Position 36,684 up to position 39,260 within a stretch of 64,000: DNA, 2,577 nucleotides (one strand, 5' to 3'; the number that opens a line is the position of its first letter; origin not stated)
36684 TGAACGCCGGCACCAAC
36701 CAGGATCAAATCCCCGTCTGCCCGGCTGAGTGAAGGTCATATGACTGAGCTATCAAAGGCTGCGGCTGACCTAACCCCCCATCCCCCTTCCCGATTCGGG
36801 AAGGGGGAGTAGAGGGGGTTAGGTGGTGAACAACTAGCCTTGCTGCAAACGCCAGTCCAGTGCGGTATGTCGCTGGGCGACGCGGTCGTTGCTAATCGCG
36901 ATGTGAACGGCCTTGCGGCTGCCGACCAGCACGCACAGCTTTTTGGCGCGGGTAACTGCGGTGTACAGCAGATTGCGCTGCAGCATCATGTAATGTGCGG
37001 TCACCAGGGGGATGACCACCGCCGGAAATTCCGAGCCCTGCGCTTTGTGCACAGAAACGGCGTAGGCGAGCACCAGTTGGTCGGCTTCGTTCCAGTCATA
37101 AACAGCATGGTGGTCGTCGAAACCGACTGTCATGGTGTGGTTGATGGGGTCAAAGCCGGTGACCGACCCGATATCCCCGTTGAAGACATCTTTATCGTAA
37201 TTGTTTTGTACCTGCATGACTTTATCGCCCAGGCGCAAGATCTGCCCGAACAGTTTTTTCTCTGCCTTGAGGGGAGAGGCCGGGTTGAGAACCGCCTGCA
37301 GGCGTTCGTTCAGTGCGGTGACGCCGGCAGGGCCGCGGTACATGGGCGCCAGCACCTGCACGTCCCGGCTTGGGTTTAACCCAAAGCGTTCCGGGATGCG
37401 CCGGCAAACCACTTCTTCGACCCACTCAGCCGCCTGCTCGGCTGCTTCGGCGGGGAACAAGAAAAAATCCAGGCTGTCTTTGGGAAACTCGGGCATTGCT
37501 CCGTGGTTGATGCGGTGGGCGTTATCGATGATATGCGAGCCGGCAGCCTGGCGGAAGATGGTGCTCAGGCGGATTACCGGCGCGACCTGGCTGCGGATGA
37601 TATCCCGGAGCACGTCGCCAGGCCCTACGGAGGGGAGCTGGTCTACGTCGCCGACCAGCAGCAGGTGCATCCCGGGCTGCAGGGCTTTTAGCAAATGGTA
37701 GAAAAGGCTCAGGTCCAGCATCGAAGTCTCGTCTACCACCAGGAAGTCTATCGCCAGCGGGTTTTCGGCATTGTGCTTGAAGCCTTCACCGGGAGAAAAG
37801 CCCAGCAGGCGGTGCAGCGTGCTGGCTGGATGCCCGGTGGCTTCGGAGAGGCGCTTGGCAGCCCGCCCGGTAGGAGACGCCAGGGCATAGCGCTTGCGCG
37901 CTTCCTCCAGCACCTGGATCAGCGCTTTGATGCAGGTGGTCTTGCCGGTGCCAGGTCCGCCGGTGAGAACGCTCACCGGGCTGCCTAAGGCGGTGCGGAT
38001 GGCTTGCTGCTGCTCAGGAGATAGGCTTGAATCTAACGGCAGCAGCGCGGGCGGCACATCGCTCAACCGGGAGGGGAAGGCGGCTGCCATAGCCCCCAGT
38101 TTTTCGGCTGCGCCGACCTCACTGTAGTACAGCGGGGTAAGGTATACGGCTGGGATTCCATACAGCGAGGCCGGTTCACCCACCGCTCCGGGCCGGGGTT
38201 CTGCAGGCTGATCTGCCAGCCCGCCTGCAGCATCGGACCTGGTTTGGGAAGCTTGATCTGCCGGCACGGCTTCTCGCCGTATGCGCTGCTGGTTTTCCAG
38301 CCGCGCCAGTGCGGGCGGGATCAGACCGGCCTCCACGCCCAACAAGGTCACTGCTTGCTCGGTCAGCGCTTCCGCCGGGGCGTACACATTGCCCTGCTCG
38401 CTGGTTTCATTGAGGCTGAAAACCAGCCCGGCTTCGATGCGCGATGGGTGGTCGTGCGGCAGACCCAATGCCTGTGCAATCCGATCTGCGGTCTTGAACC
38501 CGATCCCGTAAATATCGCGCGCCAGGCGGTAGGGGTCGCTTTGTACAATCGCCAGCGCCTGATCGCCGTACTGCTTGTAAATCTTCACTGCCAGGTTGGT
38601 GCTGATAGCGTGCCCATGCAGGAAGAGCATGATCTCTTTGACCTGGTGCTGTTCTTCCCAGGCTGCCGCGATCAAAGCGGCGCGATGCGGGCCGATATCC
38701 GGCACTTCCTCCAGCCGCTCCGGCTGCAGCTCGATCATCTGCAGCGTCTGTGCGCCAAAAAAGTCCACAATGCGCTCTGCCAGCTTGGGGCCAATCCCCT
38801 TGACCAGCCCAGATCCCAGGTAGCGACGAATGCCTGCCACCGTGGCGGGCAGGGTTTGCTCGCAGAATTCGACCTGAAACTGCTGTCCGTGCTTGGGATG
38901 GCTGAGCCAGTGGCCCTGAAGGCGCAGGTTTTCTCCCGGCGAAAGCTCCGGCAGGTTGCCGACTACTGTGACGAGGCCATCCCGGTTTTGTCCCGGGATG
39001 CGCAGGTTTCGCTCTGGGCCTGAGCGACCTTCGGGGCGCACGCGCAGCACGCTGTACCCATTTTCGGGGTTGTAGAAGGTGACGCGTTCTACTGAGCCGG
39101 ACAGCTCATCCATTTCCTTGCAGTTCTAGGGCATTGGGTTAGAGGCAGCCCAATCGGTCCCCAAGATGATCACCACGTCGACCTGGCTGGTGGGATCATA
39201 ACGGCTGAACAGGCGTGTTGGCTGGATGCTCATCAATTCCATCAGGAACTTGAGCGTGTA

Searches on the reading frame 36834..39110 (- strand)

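Call 28: search_protein_families(library=pfam, proteins=[window:36834-39110:-], max_evalue=0.00001)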
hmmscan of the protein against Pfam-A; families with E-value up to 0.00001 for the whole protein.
window:36834-39110:- (758 aa): 9 families
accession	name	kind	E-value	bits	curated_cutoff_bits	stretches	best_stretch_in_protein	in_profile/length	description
PF13245.12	AAA_19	-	2.6e-45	154.3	25.1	1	367-497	1-134/134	AAA domain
PF13604.12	AAA_30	-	2.1e-41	142.2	27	1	363-540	2-174/191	AAA domain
PF14490.11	HHH_RecD2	-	1.1e-38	131.4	27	1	153-243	1-92/92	ATP-dependent RecD2 DNA helicase HHH domain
PF23139.1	OB_YrrC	-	6.5e-25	87.3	27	1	2-88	3-76/76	ATP-dependent DNA helicase YrrC, OB-fold domain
PF18335.7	SH3_13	-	1.6e-22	79.5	41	1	600-664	1-65/65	ATP-dependent RecD-like DNA helicase SH3 domain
PF13538.12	UvrD_C_2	-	7e-22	77.5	27.4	1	681-729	1-52/52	UvrD-like helicase C-terminal domain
PF14520.12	HHH_5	-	2.6e-11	44.2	27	1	103-152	7-56/57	Helix-hairpin-helix domain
PF01443.25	Viral_helicase1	-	1.1e-10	42.1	21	0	679-729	178-227/228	Viral superfamily 1 RNA helicase core domain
PF13086.12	AAA_11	-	3.2e-09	37.4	27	0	363-406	2-53/257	AAA domain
